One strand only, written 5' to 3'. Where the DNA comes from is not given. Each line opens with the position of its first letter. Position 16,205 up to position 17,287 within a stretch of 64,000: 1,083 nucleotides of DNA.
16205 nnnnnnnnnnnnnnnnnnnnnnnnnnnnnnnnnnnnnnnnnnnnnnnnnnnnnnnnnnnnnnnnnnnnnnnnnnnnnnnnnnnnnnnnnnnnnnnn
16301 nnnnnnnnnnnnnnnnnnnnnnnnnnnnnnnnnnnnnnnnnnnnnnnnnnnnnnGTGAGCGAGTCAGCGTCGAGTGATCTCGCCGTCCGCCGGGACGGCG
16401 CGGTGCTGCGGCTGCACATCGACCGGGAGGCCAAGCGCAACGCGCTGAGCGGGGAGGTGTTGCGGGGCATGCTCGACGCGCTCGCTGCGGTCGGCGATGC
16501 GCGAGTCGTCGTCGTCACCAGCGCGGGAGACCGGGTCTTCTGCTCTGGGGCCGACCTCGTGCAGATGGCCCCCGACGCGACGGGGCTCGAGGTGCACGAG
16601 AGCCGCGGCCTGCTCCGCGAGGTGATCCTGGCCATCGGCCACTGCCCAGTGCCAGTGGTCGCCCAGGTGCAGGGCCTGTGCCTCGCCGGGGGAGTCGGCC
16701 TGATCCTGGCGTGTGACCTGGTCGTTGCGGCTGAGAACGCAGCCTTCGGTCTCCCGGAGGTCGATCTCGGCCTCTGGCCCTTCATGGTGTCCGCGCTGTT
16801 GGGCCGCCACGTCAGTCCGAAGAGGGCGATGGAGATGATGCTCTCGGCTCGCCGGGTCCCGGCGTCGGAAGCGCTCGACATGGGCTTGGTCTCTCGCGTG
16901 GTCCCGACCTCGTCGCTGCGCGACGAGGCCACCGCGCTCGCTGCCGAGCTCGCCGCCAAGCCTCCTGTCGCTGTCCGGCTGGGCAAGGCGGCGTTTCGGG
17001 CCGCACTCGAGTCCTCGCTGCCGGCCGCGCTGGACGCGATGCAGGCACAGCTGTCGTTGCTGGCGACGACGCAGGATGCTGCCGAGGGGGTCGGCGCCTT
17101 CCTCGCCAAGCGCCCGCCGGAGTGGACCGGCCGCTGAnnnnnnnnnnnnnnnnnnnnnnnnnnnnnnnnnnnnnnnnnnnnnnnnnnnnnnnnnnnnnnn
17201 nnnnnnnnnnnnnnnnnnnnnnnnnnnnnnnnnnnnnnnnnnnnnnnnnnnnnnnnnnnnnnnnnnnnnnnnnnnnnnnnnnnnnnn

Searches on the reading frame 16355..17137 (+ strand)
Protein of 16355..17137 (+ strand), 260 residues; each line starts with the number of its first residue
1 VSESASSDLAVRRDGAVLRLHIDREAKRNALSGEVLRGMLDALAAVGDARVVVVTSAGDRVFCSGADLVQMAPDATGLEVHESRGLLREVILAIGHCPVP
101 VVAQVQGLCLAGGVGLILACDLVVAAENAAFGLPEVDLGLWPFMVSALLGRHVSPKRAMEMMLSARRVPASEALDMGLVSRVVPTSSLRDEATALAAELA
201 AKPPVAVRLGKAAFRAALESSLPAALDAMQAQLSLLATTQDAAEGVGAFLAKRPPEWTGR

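Call 9: search_protein_families(library=pfam, proteins=[window:16355-17137:+])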
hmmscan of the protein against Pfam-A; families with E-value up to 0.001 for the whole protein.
window:16355-17137:+ (260 aa): 2 families
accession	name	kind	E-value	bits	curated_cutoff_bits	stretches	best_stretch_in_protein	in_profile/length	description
PF00378.25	ECH_1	-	7.1e-59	199.6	27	1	14-259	3-250/251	Enoyl-CoA hydratase/isomerase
PF16113.10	ECH_2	-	2.8e-27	96.5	27.2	1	19-197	3-186/335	Enoyl-CoA hydratase/isomerase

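Call 10: search_protein_families(library=ncbifam, proteins=[window:16355-17137:+])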
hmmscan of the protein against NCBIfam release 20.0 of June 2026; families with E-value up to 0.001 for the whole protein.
window:16355-17137:+ (260 aa): 73 families (the best 25 are shown)
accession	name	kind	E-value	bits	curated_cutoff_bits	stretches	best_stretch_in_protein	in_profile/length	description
NF006008.0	PRK08139.1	equivalog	2.2e-57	194.6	313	1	8-259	12-265/266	enoyl-CoA hydratase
NF051848.1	EnCoAHydtEchA19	equivalog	2.6e-56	191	400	1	9-260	2-258/258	enoyl-CoA hydratase EchA19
NF005802.0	PRK07657.1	equivalog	3.8e-49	167.6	363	1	16-259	13-259/260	enoyl-CoA hydratase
NF007239.0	PRK09674.1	equivalog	1.2e-47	162.6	371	1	8-260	5-257/257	2,3-dehydroadipyl-CoA hydratase PaaF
NF046063.1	oxepin_alt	equivalog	3.6e-47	161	300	1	9-256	2-254/254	oxepin-CoA hydrolase, alternative type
NF005073.0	PRK06495.1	subfamily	5.9e-46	156.8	296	1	29-260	29-257/257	enoyl-CoA hydratase/isomerase family protein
NF006007.0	PRK08138.1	subfamily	6e-46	156.9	355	1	13-260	14-261/261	enoyl-CoA hydratase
NF004781.0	PRK06127.1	subfamily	2e-45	155.5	291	1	4-260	8-269/269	enoyl-CoA hydratase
NF042430.2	EnCoAhydt_DpgD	equivalog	3.8e-44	151.1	400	1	12-260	2-258/258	enoyl-CoA-hydratase DpgD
NF005700.0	PRK07511.1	subfamily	6e-43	147.3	274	1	6-257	2-258/260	enoyl-CoA hydratase family protein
NF006699.0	PRK09245.1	subfamily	6.4e-43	146.9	354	1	7-259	3-265/266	crotonase/enoyl-CoA hydratase family protein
NF005126.0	PRK06563.1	subfamily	6.8e-43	146.9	261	1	4-260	4-263/263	crotonase/enoyl-CoA hydratase family protein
NF005864.0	PRK07799.1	equivalog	1.2e-42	146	316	1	5-259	6-265/266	crotonase/enoyl-CoA hydratase family protein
NF006100.0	PRK08252.1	subfamily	1.6e-42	145.8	282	1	8-260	4-254/254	crotonase/enoyl-CoA hydratase family protein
NF004475.0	PRK05809.1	subfamily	2.6e-42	145.1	394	1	9-257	6-257/260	short-chain-enoyl-CoA hydratase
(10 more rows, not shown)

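Call 12: find_homologous_proteins(query=window:16355-17137:+)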
Query window:16355-17137:+ (260 aa): 2593 proteins with E <= 0.001 among 8000 candidates; the best 120 are listed.
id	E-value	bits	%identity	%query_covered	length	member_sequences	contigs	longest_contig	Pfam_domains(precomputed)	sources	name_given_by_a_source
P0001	1.0e-155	535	100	100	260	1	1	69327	PF00378.26,PF16113.11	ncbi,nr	ncbi:MAG TPA: enoyl-CoA hydratase/isomerase family protein [Mycobacteriales bacterium]|nr:enoyl-CoA 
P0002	5.1e-134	464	87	100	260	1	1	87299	PF00378.26,PF16113.11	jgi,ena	-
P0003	1.8e-131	455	86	100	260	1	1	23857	PF00378.26,PF16113.11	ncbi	-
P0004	2.7e-125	435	83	98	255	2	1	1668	PF00378.26,PF16113.11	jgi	jgi:enoyl-CoA hydratase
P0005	3.4e-124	432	82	98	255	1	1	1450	PF00378.26,PF16113.11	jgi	-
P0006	6.6e-124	431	82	98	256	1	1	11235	PF00378.26,PF16113.11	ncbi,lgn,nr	ncbi:MAG TPA: enoyl-CoA hydratase-related protein [Mycobacteriales bacterium]|nr:enoyl-CoA hydratase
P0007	1.1e-123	430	83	98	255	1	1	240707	PF00378.26,PF16113.11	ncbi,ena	-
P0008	1.3e-123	430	82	98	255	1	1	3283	PF00378.26,PF16113.11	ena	-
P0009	2.5e-123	429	82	98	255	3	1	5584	PF00378.26,PF16113.11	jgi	jgi:enoyl-CoA hydratase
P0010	2.7e-123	429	81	98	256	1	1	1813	PF00378.26,PF16113.11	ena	-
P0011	3.5e-123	428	81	98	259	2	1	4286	PF00378.26,PF16113.11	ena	-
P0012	4.4e-123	428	81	98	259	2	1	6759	PF00378.26,PF16113.11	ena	-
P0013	4.7e-123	428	81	98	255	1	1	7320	PF00378.26,PF16113.11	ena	-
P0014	1.0e-122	427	81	100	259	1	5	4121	PF00378.26,PF16113.11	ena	-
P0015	1.2e-122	427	81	98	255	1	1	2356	PF00378.26,PF16113.11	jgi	jgi:enoyl-CoA hydratase/carnithine racemase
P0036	4.1e-121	421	83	95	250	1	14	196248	PF00378.26,PF16113.11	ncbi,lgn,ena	-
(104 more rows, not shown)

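Call 13: find_related_loci(query=window:16355-17137:+, collection=genome_contigs, flank=6000)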
Query window:16355-17137:+ (260 aa) in genome_contigs; peptide patterns used: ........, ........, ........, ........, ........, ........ (x = any residue, [..] = any of these).
599 stretches matched a pattern (row limit reached: there are more); 35 encode a relative of the query (tblastn E <= 1e-3); 35 distinct loci.
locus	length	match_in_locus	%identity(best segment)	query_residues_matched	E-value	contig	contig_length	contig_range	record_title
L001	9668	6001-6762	85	7-260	7e-138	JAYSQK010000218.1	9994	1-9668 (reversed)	MAG: Frankiales bacterium isolate GFS_11736 GFS_11736_217, whole genome shotgun sequence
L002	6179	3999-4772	79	3-260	2e-131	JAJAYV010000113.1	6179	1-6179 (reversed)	MAG: Frankiaceae bacterium isolate CAN_BIN20 c_000000049707, whole genome shotgun sequence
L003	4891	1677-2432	81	7-260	3e-130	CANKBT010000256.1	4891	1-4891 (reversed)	MAG: Frankiaceae bacterium isolate RH-23may17-905 genome assembly, contig: RH-23may17-C152377, whole genome shotgun sequ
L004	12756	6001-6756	78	7-260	4e-125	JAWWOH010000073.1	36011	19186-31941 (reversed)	MAG: Actinomycetota bacterium isolate BP_342 scaffold_1472658, whole genome shotgun sequence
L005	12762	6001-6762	78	7-260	2e-123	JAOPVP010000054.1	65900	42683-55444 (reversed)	MAG: Frankiales bacterium isolate RYN_151 scaffold_1366947, whole genome shotgun sequence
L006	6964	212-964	77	7-260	2e-121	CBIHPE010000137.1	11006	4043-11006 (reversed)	MAG TPA_asm: uncultured Frankiales bacterium isolate SRR18156180_metabat2_57 genome assembly, contig: ERZ27336830.3343,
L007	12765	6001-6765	65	7-259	1e-92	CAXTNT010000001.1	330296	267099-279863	MAG TPA_asm: uncultured bacterium isolate public_SRR11456915_metawrap_bin.4 genome assembly, contig: public_SRR11456915_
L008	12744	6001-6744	36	14-260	4e-35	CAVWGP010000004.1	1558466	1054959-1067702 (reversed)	MAG: uncultured Alphaproteobacteria bacterium isolate MFD04651.bin.1.173 genome assembly, contig: contig_4801, whole gen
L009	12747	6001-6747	37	9-257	1e-33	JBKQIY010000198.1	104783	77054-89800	MAG: Acidimicrobiia bacterium isolate BAr3G3H3I__bin_81 BAr3G3H3I_000000328566, whole genome shotgun sequence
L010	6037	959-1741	36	2-253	8e-31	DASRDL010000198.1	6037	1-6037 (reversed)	MAG TPA_asm: Hyphomicrobiaceae bacterium isolate SMAG_U9979 k141_1354504, whole genome shotgun sequence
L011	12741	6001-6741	36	11-257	7e-29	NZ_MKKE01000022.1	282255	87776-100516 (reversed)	Saccharomonospora sp. CUA-673 NODE_2_length_282255_cov_254.805_ID_7, whole genome shotgun sequence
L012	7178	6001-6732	33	12-253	4e-28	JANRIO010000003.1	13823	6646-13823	MAG: Hyphomicrobiaceae bacterium isolate bins.509 k141_4016, whole genome shotgun sequence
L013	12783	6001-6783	33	3-257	2e-27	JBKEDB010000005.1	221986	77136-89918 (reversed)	MAG: Cumulibacter sp. isolate VLC_031 c_000003452149, whole genome shotgun sequence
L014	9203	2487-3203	34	17-253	7e-30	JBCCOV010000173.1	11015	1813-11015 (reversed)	MAG: Pseudomonadota bacterium isolate P01_D01_bin.112 k141_742013_length_11015_cov_23.5819, whole genome shotgun sequenc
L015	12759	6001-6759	33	9-259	4e-27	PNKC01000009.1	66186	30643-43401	MAG: Anaerolinea sp. isolate PR.017 PR_1000125_66186, whole genome shotgun sequence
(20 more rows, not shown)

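Call 17: search_protein_families(library=pfam, proteins=[L004:6790-8208:+, L001:6794-8194:+, L004:6115-8232:-])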
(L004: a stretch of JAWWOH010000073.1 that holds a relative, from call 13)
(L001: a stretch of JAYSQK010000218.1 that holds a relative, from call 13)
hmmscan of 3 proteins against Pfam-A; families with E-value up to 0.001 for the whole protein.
L004:6790-8208:+ (472 aa): 2 families
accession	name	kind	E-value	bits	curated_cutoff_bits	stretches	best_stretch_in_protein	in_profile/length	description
PF00557.29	Peptidase_M24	-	9.7e-48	163.1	23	1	204-441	1-208/208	Metallopeptidase family M24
PF05195.22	AMP_N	-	7.6e-18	64.8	24.6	1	48-159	2-109/121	Aminopeptidase P, N-terminal domain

L001:6794-8194:+ (466 aa): 2 families
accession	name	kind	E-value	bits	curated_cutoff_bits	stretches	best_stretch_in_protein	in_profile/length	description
PF00557.29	Peptidase_M24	-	9.3e-47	159.9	23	1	205-441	2-208/208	Metallopeptidase family M24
PF05195.22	AMP_N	-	4.8e-17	62.2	24.6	1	46-158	2-109/121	Aminopeptidase P, N-terminal domain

L004:6115-8232:- (705 aa): 0 families

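Call 18: find_encoding_contigs(protein=P0001, flank=10000, max_places=3)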
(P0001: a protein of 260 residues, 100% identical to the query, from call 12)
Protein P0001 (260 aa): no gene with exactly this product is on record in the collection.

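Call 19: find_encoding_contigs(protein=P0002, flank=10000, max_places=2)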
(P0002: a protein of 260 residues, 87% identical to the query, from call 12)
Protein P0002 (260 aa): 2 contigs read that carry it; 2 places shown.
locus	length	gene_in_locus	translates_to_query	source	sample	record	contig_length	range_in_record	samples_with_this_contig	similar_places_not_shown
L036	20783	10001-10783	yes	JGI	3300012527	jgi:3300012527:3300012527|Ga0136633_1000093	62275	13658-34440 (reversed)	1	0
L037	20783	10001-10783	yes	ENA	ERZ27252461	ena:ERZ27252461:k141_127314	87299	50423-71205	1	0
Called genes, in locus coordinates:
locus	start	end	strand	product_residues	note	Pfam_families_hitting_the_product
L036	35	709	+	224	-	PF20408:Abhydrolase_11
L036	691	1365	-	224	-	PF01325:Fe_dep_repress, PF02742:Fe_dep_repr_C, PF04023:FeoA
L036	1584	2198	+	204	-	PF04542:Sigma70_r2, PF22029:PhyR_sigma2 (weak), PF08281:Sigma70_r4_2, PF04545:Sigma70_r4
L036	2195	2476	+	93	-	PF13490:zf-HC2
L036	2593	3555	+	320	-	PF01073:3Beta_HSD, PF01370:Epimerase, PF02719:Polysacc_synt_2, PF04321:RmlD_sub_bind, PF07993:NAD_binding_4, PF13460:NAD_binding_10, PF16363:GDP_Man_Dehyd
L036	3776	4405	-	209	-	-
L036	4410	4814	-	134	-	-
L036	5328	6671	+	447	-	PF13487:HD_5, PF01966:HD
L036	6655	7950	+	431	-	PF13487:HD_5, PF01966:HD (weak)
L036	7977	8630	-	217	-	PF17248:DUF5317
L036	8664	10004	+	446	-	PF00289:Biotin_carb_N, PF02222:ATP-grasp (faint), PF02786:CPSase_L_D2, PF07478:Dala_Dala_lig_C, PF02785:Biotin_carb_C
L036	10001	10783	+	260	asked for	PF00378:ECH_1, PF16113:ECH_2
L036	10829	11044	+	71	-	PF00364:Biotin_lipoyl, PF25973:BSH_CzcB (faint), PF25984:BSH_YknX (faint)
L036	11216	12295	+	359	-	PF00437:T2SSE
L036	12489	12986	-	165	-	PF00583:Acetyltransf_1, PF13673:Acetyltransf_10, PF13508:Acetyltransf_7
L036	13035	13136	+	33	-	-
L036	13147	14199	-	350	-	PF04055:Radical_SAM, PF06968:BATS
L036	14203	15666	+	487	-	PF12282:GAF_PdtaS, PF08448:PAS_4 (weak), PF07536:HWE_HK (weak), PF07568:HisKA_2, PF02518:HATPase_c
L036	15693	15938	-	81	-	-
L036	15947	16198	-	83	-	PF02467:Whib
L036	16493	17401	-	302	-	PF00781:DAGK_cat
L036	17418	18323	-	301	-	PF04542:Sigma70_r2, PF04539:Sigma70_r3, PF08281:Sigma70_r4_2, PF04545:Sigma70_r4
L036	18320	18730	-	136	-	-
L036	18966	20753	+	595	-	-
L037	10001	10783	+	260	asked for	PF00378:ECH_1, PF16113:ECH_2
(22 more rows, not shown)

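Call 20: find_encoding_contigs(protein=P0007, flank=10000, max_places=2)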
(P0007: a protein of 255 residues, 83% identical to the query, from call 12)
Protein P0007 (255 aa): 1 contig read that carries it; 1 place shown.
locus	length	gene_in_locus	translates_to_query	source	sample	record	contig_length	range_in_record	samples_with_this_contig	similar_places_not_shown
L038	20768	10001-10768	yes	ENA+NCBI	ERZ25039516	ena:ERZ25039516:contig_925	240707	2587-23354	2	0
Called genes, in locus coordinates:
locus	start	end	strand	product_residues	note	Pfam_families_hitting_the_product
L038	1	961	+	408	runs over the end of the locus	PF13458:Peripla_BP_6, PF01094:ANF_receptor (weak)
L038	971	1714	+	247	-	PF02586:SRAP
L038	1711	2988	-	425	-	-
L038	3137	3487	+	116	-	PF01258:zf-dskA_traR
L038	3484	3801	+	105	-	PF02467:Whib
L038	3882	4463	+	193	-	PF20408:Abhydrolase_11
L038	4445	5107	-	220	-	PF01325:Fe_dep_repress, PF12802:MarR_2 (faint), PF02742:Fe_dep_repr_C, PF04023:FeoA, PF18357:DtxR (weak)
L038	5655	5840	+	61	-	PF04545:Sigma70_r4, PF08281:Sigma70_r4_2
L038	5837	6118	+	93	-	PF13490:zf-HC2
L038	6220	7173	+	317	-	PF00106:adh_short (faint), PF01073:3Beta_HSD, PF01370:Epimerase, PF02719:Polysacc_synt_2, PF04321:RmlD_sub_bind, PF07993:NAD_binding_4, PF13460:NAD_binding_10, PF16363:GDP_Man_Dehyd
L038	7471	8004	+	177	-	PF28549:NDPSase_N (faint), PF00293:NUDIX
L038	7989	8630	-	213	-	PF17248:DUF5317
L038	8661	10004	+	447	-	PF00289:Biotin_carb_N, PF02786:CPSase_L_D2, PF07478:Dala_Dala_lig_C, PF02785:Biotin_carb_C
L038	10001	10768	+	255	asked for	PF00378:ECH_1, PF16113:ECH_2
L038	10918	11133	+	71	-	PF00364:Biotin_lipoyl, PF25973:BSH_CzcB (faint), PF25984:BSH_YknX (faint)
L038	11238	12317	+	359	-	PF00437:T2SSE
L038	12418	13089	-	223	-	PF00583:Acetyltransf_1, PF13673:Acetyltransf_10, PF13508:Acetyltransf_7, PF26519:BsaP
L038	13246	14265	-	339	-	PF04055:Radical_SAM, PF06968:BATS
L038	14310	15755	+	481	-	PF12282:GAF_PdtaS, PF07536:HWE_HK (weak), PF07568:HisKA_2, PF02518:HATPase_c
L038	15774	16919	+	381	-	-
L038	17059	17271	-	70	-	-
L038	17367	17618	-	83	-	PF02467:Whib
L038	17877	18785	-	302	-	PF00781:DAGK_cat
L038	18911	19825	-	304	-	PF04542:Sigma70_r2, PF04539:Sigma70_r3, PF08281:Sigma70_r4_2, PF04545:Sigma70_r4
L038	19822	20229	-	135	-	-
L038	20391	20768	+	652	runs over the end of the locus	PF00149:Metallophos (faint)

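Call 21: find_encoding_contigs(protein=P0036, flank=10000, max_places=3)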
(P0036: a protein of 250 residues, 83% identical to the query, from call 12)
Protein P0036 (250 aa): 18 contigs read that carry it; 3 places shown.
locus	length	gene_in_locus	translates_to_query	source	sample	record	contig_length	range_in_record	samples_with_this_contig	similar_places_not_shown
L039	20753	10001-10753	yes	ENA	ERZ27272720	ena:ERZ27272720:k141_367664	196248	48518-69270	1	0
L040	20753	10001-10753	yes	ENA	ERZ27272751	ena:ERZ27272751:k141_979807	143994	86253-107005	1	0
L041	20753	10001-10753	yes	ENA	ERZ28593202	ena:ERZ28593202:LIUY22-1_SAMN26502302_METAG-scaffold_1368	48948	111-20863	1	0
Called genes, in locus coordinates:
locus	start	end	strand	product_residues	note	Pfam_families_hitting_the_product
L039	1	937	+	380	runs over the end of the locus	PF11583:AurF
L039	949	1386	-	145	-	PF03928:HbpS-like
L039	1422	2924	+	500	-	PF00135:COesterase, PF20434:BD-FAE, PF07859:Abhydrolase_3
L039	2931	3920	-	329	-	PF03193:RsgA_GTPase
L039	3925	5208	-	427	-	PF00275:EPSP_synthase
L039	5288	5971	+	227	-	PF02586:SRAP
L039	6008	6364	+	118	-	PF01258:zf-dskA_traR (weak)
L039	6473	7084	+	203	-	PF20408:Abhydrolase_11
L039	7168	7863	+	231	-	PF04542:Sigma70_r2, PF22029:PhyR_sigma2 (weak), PF08281:Sigma70_r4_2, PF04545:Sigma70_r4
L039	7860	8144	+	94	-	PF13490:zf-HC2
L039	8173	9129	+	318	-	PF01073:3Beta_HSD, PF01370:Epimerase, PF02719:Polysacc_synt_2, PF04321:RmlD_sub_bind, PF05368:NmrA, PF13460:NAD_binding_10, PF16363:GDP_Man_Dehyd, PF07993:NAD_binding_4 (weak), +1 more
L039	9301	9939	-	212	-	PF17248:DUF5317, PF26427:HR_L37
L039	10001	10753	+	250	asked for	PF00378:ECH_1, PF16113:ECH_2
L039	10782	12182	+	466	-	PF05195:AMP_N, PF00557:Peptidase_M24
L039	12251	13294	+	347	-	PF00437:T2SSE, PF13604:AAA_30 (faint)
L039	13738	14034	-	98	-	-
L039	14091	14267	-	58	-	-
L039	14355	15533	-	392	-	PF00561:Abhydrolase_1, PF12146:Hydrolase_4 (weak)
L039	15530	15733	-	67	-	-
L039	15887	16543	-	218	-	PF00583:Acetyltransf_1, PF13673:Acetyltransf_10, PF13508:Acetyltransf_7, PF08445:FR47 (weak), PF26519:BsaP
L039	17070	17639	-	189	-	PF03352:Adenine_glyco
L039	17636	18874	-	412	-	PF00202:Aminotran_3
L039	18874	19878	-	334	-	PF04055:Radical_SAM, PF06968:BATS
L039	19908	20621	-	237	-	PF01656:CbiA, PF13500:AAA_26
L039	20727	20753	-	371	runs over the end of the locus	PF00155:Aminotran_1_2, PF01041:DegT_DnrJ_EryC1 (weak), PF01053:Cys_Met_Meta_PP (weak)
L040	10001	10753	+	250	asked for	PF00378:ECH_1, PF16113:ECH_2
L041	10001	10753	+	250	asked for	PF00378:ECH_1, PF16113:ECH_2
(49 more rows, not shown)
